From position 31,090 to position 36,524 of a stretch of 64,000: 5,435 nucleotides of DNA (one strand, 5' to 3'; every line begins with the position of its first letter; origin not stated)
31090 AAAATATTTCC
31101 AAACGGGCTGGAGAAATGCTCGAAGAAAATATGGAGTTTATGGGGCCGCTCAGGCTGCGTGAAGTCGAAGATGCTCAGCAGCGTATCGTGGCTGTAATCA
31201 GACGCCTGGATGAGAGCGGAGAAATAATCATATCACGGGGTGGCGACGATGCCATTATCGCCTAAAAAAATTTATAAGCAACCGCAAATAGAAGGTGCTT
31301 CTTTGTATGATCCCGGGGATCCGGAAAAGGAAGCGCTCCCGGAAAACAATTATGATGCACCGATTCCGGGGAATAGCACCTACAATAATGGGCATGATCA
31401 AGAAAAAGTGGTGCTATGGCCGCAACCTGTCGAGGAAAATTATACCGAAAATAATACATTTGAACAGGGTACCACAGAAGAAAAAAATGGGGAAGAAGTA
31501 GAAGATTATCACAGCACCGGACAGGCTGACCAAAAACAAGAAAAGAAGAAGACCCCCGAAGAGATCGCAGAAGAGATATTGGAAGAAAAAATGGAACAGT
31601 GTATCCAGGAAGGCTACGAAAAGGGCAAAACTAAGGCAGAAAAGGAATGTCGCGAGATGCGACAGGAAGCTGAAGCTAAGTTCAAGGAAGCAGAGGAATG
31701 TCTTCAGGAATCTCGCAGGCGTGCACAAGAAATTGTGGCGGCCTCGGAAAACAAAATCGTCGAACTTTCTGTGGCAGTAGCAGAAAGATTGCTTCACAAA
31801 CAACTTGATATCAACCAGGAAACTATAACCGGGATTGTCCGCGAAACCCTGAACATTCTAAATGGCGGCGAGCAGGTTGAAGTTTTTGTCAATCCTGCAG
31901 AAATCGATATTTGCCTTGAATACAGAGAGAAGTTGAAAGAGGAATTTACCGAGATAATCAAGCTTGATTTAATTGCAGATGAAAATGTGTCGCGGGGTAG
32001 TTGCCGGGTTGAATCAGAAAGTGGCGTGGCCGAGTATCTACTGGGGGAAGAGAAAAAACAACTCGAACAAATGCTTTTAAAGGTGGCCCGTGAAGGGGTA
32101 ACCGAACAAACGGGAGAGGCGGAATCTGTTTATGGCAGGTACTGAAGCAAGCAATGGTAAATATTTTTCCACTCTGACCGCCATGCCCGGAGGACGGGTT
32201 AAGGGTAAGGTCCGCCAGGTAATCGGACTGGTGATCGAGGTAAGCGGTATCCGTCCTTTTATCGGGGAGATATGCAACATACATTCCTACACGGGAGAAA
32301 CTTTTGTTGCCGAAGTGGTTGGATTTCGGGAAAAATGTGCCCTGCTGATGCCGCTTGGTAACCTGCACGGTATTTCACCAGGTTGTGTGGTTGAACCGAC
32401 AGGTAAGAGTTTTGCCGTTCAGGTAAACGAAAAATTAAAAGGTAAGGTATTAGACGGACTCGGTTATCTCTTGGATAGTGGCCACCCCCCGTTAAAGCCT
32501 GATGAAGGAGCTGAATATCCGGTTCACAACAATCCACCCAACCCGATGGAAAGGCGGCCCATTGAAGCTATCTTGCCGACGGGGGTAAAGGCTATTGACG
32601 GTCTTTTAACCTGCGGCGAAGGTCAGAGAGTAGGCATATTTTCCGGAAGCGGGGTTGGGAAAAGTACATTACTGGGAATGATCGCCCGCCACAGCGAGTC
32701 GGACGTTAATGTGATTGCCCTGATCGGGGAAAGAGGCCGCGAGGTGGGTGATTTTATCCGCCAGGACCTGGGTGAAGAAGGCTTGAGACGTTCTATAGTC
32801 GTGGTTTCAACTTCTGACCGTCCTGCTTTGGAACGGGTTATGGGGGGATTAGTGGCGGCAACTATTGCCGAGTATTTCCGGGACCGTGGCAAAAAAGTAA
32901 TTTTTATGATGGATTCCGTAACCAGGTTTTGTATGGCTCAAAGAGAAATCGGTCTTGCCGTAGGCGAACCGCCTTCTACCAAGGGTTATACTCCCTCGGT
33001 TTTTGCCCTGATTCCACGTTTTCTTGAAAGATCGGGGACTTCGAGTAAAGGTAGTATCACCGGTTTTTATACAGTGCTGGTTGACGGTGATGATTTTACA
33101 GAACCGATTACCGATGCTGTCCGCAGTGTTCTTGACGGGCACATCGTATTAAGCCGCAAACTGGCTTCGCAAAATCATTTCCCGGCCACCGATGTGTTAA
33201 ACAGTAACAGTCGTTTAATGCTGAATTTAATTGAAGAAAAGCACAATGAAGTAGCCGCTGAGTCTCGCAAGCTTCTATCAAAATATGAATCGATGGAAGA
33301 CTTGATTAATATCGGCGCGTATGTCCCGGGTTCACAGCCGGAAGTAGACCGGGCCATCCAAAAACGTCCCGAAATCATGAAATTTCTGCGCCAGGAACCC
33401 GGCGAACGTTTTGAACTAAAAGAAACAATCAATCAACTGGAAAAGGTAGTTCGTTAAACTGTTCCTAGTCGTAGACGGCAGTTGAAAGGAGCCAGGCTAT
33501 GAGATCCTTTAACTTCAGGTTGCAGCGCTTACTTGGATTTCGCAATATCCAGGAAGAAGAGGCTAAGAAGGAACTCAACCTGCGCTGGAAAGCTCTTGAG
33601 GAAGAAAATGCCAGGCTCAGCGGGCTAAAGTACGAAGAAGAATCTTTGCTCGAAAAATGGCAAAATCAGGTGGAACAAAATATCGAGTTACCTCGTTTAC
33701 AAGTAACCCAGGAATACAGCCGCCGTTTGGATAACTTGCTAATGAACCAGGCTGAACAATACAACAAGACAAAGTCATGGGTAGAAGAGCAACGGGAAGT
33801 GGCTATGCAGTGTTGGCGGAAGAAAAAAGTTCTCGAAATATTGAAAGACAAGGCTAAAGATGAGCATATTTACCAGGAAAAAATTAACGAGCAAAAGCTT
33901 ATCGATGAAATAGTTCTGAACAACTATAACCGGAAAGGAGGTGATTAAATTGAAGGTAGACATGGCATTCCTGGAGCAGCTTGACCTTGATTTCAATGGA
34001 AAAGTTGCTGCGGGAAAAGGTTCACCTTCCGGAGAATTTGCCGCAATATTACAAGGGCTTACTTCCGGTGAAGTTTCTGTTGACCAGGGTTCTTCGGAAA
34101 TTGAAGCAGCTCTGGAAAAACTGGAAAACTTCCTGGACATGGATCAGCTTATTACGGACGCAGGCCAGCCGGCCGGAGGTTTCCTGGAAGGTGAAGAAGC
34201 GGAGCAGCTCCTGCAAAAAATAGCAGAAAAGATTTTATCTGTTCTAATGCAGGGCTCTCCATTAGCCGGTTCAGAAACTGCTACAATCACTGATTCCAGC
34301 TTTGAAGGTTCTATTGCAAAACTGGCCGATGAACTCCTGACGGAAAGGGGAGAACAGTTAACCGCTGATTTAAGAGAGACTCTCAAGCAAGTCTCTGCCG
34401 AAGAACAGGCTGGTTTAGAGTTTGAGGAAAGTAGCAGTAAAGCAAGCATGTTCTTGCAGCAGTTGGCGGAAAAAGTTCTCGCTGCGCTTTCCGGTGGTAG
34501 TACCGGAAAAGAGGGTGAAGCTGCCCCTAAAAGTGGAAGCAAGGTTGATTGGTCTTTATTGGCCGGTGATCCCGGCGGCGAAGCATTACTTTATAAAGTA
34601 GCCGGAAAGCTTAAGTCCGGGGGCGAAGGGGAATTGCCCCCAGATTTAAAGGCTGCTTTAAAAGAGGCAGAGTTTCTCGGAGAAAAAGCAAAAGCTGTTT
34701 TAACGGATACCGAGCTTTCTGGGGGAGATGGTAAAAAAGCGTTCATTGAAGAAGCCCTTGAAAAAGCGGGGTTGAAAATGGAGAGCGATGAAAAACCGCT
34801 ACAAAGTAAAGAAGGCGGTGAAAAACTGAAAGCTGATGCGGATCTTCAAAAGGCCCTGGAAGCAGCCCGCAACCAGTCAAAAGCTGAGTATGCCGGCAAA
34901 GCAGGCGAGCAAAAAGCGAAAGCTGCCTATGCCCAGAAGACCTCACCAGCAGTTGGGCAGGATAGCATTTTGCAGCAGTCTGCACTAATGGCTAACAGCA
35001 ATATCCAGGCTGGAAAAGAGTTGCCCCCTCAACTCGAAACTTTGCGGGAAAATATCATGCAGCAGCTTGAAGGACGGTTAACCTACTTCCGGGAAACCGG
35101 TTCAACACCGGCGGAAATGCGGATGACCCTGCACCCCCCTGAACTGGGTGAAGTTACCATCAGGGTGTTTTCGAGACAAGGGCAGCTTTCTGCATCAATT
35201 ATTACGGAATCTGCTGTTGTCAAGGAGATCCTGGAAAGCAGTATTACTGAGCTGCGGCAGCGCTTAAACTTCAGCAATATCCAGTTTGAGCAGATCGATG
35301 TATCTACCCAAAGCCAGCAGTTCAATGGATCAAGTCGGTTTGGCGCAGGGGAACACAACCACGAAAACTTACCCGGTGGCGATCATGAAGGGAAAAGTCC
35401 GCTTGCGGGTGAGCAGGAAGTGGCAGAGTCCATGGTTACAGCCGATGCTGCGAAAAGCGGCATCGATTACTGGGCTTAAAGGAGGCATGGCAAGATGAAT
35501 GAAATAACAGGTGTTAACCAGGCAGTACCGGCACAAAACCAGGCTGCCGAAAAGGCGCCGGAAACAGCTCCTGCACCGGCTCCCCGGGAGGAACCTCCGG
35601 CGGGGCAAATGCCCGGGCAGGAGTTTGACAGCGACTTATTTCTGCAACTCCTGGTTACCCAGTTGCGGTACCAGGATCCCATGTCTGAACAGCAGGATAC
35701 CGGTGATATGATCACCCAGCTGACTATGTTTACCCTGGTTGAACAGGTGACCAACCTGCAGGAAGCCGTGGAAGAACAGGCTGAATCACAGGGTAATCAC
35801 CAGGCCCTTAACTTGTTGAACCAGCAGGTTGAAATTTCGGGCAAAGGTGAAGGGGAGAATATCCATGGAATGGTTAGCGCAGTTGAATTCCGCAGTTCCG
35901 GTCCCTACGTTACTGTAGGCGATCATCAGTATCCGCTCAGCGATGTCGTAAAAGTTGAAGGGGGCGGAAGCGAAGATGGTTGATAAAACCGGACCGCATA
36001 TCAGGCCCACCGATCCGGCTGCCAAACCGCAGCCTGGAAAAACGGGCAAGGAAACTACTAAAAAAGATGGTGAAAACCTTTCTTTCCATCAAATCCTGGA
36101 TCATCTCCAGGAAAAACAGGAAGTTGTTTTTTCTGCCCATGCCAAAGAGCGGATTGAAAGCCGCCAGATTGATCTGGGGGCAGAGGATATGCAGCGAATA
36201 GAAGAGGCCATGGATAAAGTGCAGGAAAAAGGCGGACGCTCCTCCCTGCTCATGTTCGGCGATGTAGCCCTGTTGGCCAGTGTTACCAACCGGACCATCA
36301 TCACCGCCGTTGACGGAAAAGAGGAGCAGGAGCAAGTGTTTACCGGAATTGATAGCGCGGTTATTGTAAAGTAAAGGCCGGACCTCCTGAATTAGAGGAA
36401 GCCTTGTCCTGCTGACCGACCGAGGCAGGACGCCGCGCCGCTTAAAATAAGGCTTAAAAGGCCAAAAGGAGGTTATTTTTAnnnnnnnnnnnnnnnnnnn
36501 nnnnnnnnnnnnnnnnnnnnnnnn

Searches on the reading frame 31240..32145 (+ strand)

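Call 17: search_protein_families(library=pfam, proteins=[window:31240-32145:+], max_evalue=0.00001)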
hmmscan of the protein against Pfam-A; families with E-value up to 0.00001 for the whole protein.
window:31240-32145:+ (301 aa): 1 family
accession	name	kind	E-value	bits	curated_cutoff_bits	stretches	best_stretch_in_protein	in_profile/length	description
PF02108.21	FliH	-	1.2e-15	58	24.1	1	148-264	4-117/128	Flagellar assembly protein FliH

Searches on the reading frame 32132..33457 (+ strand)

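Call 17: search_protein_families(library=pfam, proteins=[window:32132-33457:+], max_evalue=0.00001)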
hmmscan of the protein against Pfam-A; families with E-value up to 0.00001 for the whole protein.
window:32132-33457:+ (441 aa): 3 families
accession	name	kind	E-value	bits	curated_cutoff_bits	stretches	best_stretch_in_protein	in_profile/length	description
PF00006.31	ATP-synt_ab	-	3.1e-87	292.1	29.5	1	151-360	1-213/213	ATP synthase alpha/beta family, nucleotide-binding domain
PF18269.6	T3SS_ATPase_C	-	3.9e-25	87.9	22.7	1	368-437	2-71/72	T3SS EscN ATPase C-terminal domain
PF02874.29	ATP-synt_ab_N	-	1.9e-11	44.7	20.9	1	28-91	2-69/69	ATP synthase alpha/beta family, beta-barrel domain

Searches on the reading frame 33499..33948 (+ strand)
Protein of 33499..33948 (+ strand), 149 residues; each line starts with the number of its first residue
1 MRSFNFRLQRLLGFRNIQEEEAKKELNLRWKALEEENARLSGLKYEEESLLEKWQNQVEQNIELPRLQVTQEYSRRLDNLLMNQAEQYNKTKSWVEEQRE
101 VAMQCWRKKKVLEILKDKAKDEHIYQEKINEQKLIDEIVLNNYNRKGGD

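Call 17: search_protein_families(library=pfam, proteins=[window:33499-33948:+], max_evalue=0.00001)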
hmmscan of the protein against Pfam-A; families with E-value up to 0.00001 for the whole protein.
window:33499-33948:+ (149 aa): 1 family
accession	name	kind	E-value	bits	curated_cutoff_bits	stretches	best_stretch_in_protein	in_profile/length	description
PF02050.21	FliJ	-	1e-13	52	28.4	1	20-143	1-123/123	Flagellar FliJ protein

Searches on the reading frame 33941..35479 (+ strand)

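Call 17: search_protein_families(library=pfam, proteins=[window:33941-35479:+], max_evalue=0.00001)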
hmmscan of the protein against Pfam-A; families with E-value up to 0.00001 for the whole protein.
window:33941-35479:+ (512 aa): 1 family
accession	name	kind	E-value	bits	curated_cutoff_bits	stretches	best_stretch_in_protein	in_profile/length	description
PF02120.21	Flg_hook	-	1.6e-17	63.5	29.8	1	391-460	13-82/85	Flagellar hook-length control protein FliK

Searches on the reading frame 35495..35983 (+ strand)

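Call 17: search_protein_families(library=pfam, proteins=[window:35495-35983:+], max_evalue=0.00001)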
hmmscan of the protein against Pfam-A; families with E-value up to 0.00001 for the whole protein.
window:35495-35983:+ (162 aa): 1 family
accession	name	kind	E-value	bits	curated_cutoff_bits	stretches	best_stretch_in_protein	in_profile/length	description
PF03963.19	FlgD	-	2.5e-11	44.1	27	1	41-93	23-74/75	Flagellar hook capping protein - N-terminal region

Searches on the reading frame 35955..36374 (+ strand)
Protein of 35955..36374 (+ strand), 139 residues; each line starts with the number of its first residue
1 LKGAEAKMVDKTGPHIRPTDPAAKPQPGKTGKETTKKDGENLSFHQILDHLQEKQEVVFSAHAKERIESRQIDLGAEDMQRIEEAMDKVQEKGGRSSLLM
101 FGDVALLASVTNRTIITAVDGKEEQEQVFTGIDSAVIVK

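Call 18: search_protein_families(library=pfam, proteins=[window:35955-36374:+], max_evalue=0.00001)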
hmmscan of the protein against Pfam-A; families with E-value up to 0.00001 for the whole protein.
window:35955-36374:+ (139 aa): 1 family
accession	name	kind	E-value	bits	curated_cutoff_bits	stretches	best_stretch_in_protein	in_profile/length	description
PF12611.13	Flagellar_put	-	1.4e-09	38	21.1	1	114-137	1-24/24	Putative flagellar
